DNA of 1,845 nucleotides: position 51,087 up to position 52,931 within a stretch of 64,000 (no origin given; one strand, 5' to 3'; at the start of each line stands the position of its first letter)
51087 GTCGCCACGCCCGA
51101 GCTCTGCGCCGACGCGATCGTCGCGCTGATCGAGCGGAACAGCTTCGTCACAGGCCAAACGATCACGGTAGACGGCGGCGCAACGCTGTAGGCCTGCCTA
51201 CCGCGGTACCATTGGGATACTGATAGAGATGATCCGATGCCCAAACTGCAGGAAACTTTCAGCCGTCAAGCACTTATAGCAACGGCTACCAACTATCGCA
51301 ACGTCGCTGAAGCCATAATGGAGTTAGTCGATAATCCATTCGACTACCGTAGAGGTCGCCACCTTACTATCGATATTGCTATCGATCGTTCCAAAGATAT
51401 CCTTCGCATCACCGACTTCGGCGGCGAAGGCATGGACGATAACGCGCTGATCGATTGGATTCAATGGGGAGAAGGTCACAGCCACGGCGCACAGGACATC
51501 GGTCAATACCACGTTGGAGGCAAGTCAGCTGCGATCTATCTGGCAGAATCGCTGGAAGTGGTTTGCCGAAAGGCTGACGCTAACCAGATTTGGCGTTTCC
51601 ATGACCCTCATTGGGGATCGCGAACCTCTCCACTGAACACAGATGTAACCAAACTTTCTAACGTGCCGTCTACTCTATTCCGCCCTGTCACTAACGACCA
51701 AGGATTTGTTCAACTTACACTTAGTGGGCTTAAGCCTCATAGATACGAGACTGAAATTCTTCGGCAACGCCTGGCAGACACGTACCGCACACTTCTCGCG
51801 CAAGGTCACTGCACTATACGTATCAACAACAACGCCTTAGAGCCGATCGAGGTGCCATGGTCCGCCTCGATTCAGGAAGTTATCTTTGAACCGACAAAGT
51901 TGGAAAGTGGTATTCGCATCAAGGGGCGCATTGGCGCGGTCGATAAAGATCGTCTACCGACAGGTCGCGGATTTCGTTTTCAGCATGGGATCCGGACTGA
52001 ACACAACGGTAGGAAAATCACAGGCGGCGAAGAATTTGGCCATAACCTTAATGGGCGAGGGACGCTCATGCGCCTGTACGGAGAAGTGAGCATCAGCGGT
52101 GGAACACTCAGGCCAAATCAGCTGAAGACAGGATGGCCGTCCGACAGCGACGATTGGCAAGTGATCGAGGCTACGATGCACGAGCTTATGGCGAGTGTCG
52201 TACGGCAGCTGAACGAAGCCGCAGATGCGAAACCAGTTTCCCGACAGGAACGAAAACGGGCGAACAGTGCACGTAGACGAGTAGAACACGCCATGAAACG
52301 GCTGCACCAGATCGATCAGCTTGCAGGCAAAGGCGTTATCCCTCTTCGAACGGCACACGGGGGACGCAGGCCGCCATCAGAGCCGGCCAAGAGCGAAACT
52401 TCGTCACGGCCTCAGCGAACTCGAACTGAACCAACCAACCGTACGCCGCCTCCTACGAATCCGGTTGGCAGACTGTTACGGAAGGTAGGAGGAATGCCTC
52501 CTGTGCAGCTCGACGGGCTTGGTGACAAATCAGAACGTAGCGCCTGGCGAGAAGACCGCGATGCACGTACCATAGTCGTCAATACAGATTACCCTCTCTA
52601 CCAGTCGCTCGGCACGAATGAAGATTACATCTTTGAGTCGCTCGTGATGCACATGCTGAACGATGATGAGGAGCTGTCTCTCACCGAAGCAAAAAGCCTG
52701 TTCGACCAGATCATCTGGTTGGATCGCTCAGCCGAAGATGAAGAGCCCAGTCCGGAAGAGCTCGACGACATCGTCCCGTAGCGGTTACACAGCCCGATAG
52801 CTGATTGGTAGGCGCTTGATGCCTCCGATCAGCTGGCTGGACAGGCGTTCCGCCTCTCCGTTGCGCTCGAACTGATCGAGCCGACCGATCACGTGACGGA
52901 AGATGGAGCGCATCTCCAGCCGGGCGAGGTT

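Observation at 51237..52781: Single-gene lower-GC island encoding a MORC/Hsp90-like GHKL ATPase with an uncharacterised C-terminal half (candidate defence or selfish element)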

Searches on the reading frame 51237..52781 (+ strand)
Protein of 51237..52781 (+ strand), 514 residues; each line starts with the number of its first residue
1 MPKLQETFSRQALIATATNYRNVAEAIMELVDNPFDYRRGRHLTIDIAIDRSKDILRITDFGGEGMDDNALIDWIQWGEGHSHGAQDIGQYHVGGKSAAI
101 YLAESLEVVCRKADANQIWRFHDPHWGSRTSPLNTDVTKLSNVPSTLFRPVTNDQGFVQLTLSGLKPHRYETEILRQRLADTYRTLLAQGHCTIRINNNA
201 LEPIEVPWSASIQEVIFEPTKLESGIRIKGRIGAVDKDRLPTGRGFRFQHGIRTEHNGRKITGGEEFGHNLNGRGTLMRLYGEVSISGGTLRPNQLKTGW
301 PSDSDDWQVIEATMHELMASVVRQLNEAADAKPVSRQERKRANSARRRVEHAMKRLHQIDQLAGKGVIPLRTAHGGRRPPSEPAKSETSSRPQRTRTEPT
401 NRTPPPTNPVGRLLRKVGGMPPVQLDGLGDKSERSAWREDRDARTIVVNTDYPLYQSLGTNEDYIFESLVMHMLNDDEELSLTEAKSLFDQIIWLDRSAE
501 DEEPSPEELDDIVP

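Call 3: search_protein_families(library=pfam, proteins=[window:51237-52778:+], max_evalue=1)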
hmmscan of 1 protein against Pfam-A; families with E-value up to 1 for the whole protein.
window:51237-52778:+ (514 aa): 3 families
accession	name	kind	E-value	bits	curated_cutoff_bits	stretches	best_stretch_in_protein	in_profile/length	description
PF13589.12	HATPase_c_3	-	3.1e-07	30.9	25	1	23-117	3-99/137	Histidine kinase-, DNA gyrase B-, and HSP90-like ATPase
PF22947.2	ULD_3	-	0.18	12.4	27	1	117-161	52-97/115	Leucine--tRNA ligase, ubiquitin-like domain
PF21095.3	CarD_C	-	0.61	10.6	23.1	1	318-349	36-67/87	CarD, C-terminal domain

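Call 4: search_protein_families(library=padloc, proteins=[window:51237-52778:+], max_evalue=1)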
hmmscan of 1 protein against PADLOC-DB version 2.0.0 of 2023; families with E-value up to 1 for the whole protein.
window:51237-52778:+ (514 aa): 0 families

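Call 5: search_protein_families(library=ncbifam, proteins=[window:51237-52778:+], max_evalue=1)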
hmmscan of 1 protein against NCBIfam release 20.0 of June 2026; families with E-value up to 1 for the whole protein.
window:51237-52778:+ (514 aa): 1 family
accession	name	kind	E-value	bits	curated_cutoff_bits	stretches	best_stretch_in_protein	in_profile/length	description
NF006199.0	PRK08326.1-2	equivalog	0.012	14.6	286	1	302-367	230-295/324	R2-like ligand-binding oxidase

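Call 6: find_homologous_proteins(query=window:51237-52778:+)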
Query window:51237-52778:+ (514 aa): 87 proteins with E <= 0.001 among 8000 candidates.
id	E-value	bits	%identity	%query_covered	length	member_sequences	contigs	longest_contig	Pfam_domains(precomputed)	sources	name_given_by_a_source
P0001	1.8e-229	781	70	93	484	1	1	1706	PF13589.13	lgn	-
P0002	5.5e-225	766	70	92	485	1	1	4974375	PF13589.13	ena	-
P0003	4.5e-224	763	66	98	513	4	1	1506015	PF13589.13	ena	-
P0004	2.4e-223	761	65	98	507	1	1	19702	PF13589.13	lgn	-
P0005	2.0e-219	748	63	98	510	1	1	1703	PF13589.13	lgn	-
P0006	2.9e-211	721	62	98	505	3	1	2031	PF13589.13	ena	-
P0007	1.2e-208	712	62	99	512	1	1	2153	PF13589.13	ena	-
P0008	1.6e-173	596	53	98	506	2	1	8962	PF13589.13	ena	-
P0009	8.0e-173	594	53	98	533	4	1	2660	PF13589.13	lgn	-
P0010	1.3e-171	590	63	82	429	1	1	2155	PF13589.13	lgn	-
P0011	2.5e-170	586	52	97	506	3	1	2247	PF13589.13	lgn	-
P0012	6.9e-170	584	53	97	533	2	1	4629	PF13589.13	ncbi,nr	ncbi:MAG: hypothetical protein F4152_07535 [Dehalococcoidia bacterium]|nr:hypothetical protein [Deha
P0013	9.9e-170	584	50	100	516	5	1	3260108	PF13589.13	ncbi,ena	-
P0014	1.3e-167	577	50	99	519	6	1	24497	PF13589.13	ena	-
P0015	3.6e-167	575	52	97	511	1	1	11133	PF13589.13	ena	-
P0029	5.8e-153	528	49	96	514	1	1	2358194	PF13589.13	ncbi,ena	-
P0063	3.6e-121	423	40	97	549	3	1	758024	PF13589.13,PF05066.20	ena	-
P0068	1.8e-118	414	42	96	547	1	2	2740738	PF13589.13,PF05066.20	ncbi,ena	-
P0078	1.2e-112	395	39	98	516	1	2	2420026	PF13589.13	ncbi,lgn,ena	-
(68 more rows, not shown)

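Call 7: search_solved_structures(query=window:51237-52778:+, max_evalue=10, show_alignments=2)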
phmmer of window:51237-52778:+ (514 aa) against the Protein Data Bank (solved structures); distinct sequences matched with E-value up to 10: 6.
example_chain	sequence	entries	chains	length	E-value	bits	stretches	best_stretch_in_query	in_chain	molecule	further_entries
5ejd_B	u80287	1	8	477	0.21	13.4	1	266-325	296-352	TqaA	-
5dij_A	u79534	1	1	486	0.21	13.4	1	266-325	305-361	TqaA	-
5egf_A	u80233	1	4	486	0.21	13.3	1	266-325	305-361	TqaA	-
5dlk_A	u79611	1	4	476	0.22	13.3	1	266-325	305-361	TqaA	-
11he_L8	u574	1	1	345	1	11.1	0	181-263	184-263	60S ribosomal protein L8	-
2xfl_A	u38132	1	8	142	2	10.1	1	154-208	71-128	DYNE7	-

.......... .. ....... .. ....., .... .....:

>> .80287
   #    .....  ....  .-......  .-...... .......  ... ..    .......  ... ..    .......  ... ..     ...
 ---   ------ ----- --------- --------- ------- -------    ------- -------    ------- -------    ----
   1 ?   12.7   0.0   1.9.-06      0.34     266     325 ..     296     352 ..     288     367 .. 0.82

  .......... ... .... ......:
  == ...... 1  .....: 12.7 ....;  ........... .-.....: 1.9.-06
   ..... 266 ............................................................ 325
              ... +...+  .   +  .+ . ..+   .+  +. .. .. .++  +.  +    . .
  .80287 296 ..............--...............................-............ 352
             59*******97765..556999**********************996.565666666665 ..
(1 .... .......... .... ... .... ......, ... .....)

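Call 8: find_encoding_contigs(protein=P0002, flank=10000, max_places=3)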
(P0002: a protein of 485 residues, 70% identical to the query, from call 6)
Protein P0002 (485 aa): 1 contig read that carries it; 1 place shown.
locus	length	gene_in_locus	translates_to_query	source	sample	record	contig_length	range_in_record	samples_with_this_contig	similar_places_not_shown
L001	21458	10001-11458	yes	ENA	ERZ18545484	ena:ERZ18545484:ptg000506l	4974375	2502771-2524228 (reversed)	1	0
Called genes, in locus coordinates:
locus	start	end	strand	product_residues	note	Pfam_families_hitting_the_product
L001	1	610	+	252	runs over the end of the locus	PF00696:AA_kinase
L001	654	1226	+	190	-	PF01765:RRF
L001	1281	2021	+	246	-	PF01255:Prenyltransf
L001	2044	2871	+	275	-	PF01148:CTP_transf_1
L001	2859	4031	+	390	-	PF02670:DXP_reductoisom, PF08436:DXP_redisom_C, PF13288:DXPR_C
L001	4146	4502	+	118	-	-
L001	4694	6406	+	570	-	PF02163:Peptidase_M50, PF00595:PDZ (weak), PF13180:PDZ_2, PF17820:PDZ_6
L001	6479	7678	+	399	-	PF04909:Amidohydro_2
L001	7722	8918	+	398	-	PF04909:Amidohydro_2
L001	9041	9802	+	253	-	PF00106:adh_short, PF08659:KR, PF13561:adh_short_C2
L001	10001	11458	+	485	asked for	PF13589:HATPase_c_3 (weak)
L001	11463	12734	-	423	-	PF00067:p450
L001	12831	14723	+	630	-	PF02129:Peptidase_S15, PF08530:PepX_C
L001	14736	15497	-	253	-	PF00378:ECH_1, PF16113:ECH_2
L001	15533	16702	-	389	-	PF02771:Acyl-CoA_dh_N, PF02770:Acyl-CoA_dh_M, PF00441:Acyl-CoA_dh_1, PF08028:Acyl-CoA_dh_2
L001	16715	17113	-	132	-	PF24348:DUF7508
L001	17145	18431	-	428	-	PF02515:CoA_transf_3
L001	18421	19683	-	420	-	PF02515:CoA_transf_3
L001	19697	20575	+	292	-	PF03446:NAD_binding_2, PF03807:F420_oxidored (faint), PF14833:NAD_binding_11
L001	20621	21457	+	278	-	PF02683:DsbD_TM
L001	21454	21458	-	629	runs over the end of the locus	PF00999:Na_H_Exchanger, PF02254:TrkA_N, PF02080:TrkA_C (faint)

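Call 9: find_encoding_contigs(protein=P0003, flank=10000, max_places=3)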
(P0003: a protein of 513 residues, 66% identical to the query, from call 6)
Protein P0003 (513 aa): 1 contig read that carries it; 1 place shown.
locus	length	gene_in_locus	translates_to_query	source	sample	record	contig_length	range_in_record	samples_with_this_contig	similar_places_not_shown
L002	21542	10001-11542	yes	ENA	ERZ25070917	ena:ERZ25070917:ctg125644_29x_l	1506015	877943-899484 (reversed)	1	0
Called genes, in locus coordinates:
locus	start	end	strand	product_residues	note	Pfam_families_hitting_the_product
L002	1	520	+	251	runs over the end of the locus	PF00318:Ribosomal_S2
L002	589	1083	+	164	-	PF00889:EF_TS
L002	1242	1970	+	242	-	PF00696:AA_kinase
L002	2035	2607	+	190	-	PF01765:RRF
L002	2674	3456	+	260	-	PF01255:Prenyltransf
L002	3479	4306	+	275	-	PF01148:CTP_transf_1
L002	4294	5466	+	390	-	PF02670:DXP_reductoisom, PF08436:DXP_redisom_C, PF13288:DXPR_C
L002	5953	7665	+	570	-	PF02163:Peptidase_M50, PF00595:PDZ (weak), PF13180:PDZ_2 (weak), PF17820:PDZ_6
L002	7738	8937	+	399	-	PF04909:Amidohydro_2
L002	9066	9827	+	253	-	PF00106:adh_short, PF08659:KR, PF13561:adh_short_C2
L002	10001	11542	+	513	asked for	PF13589:HATPase_c_3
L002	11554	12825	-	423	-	PF00067:p450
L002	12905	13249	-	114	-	-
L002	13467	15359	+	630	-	PF02129:Peptidase_S15, PF08530:PepX_C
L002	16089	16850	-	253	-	PF00378:ECH_1, PF16113:ECH_2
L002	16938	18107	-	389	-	PF02771:Acyl-CoA_dh_N, PF02770:Acyl-CoA_dh_M, PF00441:Acyl-CoA_dh_1, PF08028:Acyl-CoA_dh_2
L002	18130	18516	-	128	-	PF24348:DUF7508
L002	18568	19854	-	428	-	PF02515:CoA_transf_3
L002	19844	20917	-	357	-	PF02515:CoA_transf_3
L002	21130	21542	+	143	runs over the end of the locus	PF05942:PaREP1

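Call 10: find_encoding_contigs(protein=window:51237-52781:+, flank=10000, max_places=3)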
Protein window:51237-52781:+ (514 aa): no gene with exactly this product is on record in the collection.

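Call 11: find_encoding_contigs(protein=P0013, flank=10000, max_places=2)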
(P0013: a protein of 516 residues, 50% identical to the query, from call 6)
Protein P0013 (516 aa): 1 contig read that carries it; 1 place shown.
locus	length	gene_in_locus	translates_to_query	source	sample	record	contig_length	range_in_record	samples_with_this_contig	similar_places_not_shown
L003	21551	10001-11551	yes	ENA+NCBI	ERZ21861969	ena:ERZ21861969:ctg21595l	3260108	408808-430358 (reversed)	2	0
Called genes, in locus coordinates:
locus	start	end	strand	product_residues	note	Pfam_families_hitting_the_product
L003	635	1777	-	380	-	PF04909:Amidohydro_2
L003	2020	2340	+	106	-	-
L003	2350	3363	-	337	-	PF00296:Bac_luciferase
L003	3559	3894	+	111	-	PF03992:ABM (weak)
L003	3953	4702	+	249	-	PF00106:adh_short, PF08659:KR, PF13561:adh_short_C2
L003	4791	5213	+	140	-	PF00075:RNase_H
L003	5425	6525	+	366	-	PF04909:Amidohydro_2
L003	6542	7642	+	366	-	PF04909:Amidohydro_2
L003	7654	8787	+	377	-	PF04909:Amidohydro_2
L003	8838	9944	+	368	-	PF04909:Amidohydro_2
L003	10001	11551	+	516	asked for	PF13589:HATPase_c_3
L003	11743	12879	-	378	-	PF00266:Aminotran_5, PF03841:SelA (weak)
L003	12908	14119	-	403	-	PF01979:Amidohydro_1, PF07969:Amidohydro_3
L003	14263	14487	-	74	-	-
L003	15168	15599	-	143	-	-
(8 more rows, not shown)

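Call 12: find_encoding_contigs(protein=P0029, flank=10000, max_places=2)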
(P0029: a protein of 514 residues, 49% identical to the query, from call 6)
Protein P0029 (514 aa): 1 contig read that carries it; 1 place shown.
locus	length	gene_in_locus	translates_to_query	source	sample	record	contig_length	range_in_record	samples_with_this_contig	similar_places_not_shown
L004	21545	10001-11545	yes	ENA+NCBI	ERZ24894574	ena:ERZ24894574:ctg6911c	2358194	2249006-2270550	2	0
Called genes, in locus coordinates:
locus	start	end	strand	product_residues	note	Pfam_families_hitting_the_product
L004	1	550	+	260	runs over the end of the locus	PF12974:Phosphonate-bd (faint), PF13531:SBP_bac_11, PF01547:SBP_bac_1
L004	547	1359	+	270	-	PF00528:BPD_transp_1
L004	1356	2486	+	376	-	PF00005:ABC_tran, PF13304:AAA_21 (faint)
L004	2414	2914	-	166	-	-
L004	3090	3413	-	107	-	PF03992:ABM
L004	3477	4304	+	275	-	PF01261:AP_endonuc_2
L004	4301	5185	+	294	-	PF03446:NAD_binding_2, PF03807:F420_oxidored (weak), PF14833:NAD_binding_11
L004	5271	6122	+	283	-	PF02737:3HCDH_N, PF03446:NAD_binding_2 (weak), PF00725:3HCDH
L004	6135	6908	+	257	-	PF00378:ECH_1, PF16113:ECH_2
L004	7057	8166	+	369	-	PF23212:DUF7064 (faint)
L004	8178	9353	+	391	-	-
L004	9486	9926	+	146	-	-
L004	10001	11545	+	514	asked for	PF13589:HATPase_c_3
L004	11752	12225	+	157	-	PF07681:DoxX (weak)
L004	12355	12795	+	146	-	PF00903:Glyoxalase, PF13468:Glyoxalase_3 (faint), PF13669:Glyoxalase_4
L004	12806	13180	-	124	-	-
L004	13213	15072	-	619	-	PF00999:Na_H_Exchanger, PF02254:TrkA_N, PF02080:TrkA_C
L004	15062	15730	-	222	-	PF01569:PAP2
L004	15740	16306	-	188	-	PF02190:LON_substr_bdg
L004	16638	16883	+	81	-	-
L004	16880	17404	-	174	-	-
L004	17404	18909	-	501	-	PF11794:HpaB_N, PF03241:HpaB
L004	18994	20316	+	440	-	-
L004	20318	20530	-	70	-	-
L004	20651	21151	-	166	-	-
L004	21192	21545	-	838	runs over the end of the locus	PF02515:CoA_transf_3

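Call 13: find_encoding_contigs(protein=P0068, flank=10000, max_places=2)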
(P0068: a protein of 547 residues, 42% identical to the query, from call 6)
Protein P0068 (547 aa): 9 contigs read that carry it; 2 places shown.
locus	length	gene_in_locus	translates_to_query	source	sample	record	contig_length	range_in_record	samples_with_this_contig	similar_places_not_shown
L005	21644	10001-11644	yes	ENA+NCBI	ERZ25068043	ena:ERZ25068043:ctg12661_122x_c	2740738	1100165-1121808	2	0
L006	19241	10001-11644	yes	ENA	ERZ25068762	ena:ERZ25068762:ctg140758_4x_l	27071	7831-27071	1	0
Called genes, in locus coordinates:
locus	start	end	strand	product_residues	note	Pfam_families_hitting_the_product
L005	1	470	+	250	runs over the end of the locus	PF00318:Ribosomal_S2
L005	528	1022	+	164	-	PF00889:EF_TS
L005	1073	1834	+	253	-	PF00696:AA_kinase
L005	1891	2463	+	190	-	PF01765:RRF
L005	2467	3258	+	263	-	PF01255:Prenyltransf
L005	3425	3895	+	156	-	PF15211:CXCL17 (faint)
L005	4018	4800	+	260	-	PF01148:CTP_transf_1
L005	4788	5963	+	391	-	PF02670:DXP_reductoisom, PF08436:DXP_redisom_C, PF13288:DXPR_C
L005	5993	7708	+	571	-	PF02163:Peptidase_M50, PF14685:PDZ_Tricorn (faint), PF00595:PDZ (weak), PF13180:PDZ_2, PF17820:PDZ_6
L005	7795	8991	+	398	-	PF04909:Amidohydro_2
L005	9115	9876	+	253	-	PF00106:adh_short, PF08659:KR, PF13561:adh_short_C2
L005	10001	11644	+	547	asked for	PF13589:HATPase_c_3, PF05066:HARE-HTH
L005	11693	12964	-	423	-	PF00067:p450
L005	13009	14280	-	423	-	PF00067:p450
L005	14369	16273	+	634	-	PF02129:Peptidase_S15, PF08530:PepX_C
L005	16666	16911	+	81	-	PF05066:HARE-HTH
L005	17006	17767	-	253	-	PF00378:ECH_1, PF16113:ECH_2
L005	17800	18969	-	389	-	PF02771:Acyl-CoA_dh_N, PF02770:Acyl-CoA_dh_M, PF00441:Acyl-CoA_dh_1, PF08028:Acyl-CoA_dh_2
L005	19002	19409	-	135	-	PF24348:DUF7508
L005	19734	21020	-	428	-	PF02515:CoA_transf_3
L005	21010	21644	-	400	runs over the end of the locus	PF02515:CoA_transf_3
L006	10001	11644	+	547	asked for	PF13589:HATPase_c_3, PF05066:HARE-HTH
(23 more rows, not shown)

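Call 14: find_encoding_contigs(protein=P0078, flank=10000, max_places=2)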
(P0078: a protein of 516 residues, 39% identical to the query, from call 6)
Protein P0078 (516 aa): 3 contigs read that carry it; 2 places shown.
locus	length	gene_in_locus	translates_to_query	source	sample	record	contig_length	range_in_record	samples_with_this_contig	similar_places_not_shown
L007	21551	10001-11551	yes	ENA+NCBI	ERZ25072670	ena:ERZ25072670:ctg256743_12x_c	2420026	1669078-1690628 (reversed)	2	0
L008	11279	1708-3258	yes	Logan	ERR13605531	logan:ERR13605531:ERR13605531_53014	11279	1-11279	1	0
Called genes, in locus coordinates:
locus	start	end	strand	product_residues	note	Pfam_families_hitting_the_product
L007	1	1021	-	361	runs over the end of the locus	PF04055:Radical_SAM, PF06463:Mob_synth_C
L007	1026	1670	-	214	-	PF01725:Ham1p_like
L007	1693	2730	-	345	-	PF00274:Glycolytic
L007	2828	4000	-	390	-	PF01950:FBPase_3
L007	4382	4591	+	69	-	PF15919:HicB_lk_antitox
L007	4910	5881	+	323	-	PF03576:Peptidase_S58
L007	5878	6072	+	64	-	-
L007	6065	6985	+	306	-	PF03807:F420_oxidored, PF10727:Rossmann-like, PF10728:DUF2520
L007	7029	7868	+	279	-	PF02548:Pantoate_transf, PF13714:PEP_mutase (faint)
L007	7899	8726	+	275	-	PF02569:Pantoate_ligase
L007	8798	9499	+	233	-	PF01975:SurE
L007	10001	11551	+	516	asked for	PF13589:HATPase_c_3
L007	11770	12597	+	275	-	PF02621:VitK2_biosynth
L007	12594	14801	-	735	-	PF01842:ACT (faint), PF03710:GlnE, PF08335:GlnD_UR_UTase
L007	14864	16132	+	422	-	PF01663:Phosphodiest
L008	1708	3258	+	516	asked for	PF13589:HATPase_c_3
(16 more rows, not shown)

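Call 62: search_protein_families(library=pfam, alignment_id=A3, max_evalue=0.001)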
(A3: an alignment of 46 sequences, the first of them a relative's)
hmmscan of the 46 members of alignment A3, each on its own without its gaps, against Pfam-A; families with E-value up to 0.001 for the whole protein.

A. member 1, L089:3285-3773:+ (163 aa): 1 family
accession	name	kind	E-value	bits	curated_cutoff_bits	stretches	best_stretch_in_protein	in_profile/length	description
PF05066.19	HARE-HTH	-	1.3e-07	32.3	25.9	1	88-145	10-71/71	HB1, ASXL, restriction endonuclease HTH domain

B. families by the number of members that match (of 46 scanned): 53 families (the first 25 are shown)
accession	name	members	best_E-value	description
PF05066.19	HARE-HTH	4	7.3e-10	HB1, ASXL, restriction endonuclease HTH domain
PF00809.28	Pterin_bind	2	3.7e-83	Pterin binding enzyme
PF01288.25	HPPK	2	2.8e-37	7,8-dihydro-6-hydroxymethylpterin-pyrophosphokinase (HPPK)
PF04909.20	Amidohydro_2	2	1.1e-33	Amidohydrolase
PF00154.27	RecA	1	3.6e-131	recA bacterial DNA recombination protein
PF12002.13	MgsA_C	1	6.4e-75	MgsA AAA+ ATPase C terminal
PF02621.19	VitK2_biosynth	1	3.3e-73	Menaquinone biosynthesis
PF02542.21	YgbB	1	5.2e-67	YgbB family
PF16263.11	DUF4917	1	1.9e-54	Domain of unknown function (DUF4917)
PF02163.28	Peptidase_M50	1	4.3e-47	Peptidase family M50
PF01242.24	PTPS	1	4.2e-39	6-pyruvoyl tetrahydropterin synthase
PF03816.19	LytR_cpsA_psr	1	5.9e-37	LytR_cpsA_psr family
PF00353.25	HemolysinCabind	1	5.7e-33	RTX calcium-binding nonapeptide repeat (4 copies)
PF09848.15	SLFN-g3_helicase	1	3.8e-28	Schlafen group 3, DNA/RNA helicase domain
PF21096.2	RecA_C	1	2.7e-26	RecA C-terminal domain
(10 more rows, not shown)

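Call 63: search_protein_families(library=padloc, alignment_id=A3, max_evalue=0.00001)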
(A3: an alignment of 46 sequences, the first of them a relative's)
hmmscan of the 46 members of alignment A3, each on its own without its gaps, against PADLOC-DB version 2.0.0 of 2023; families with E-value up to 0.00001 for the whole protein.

A. member 1, L089:3285-3773:+ (163 aa): 0 families

B. families by the number of members that match (of 46 scanned): 8 families
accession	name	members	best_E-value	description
PDLC04961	PDC-S21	1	1.2e-64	-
PDLC04960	PDC-S21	1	2e-30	-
PDLC02658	DndB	1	1.6e-10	DndB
PDLC02196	IetA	1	5e-07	-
PDLC04140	mad8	1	6.8e-07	mads_8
PDLC05014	PDC-S41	1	2.2e-06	-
PDLC02759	SspA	1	3.8e-06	SspA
PDLC04789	PDC-S01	1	6.7e-06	-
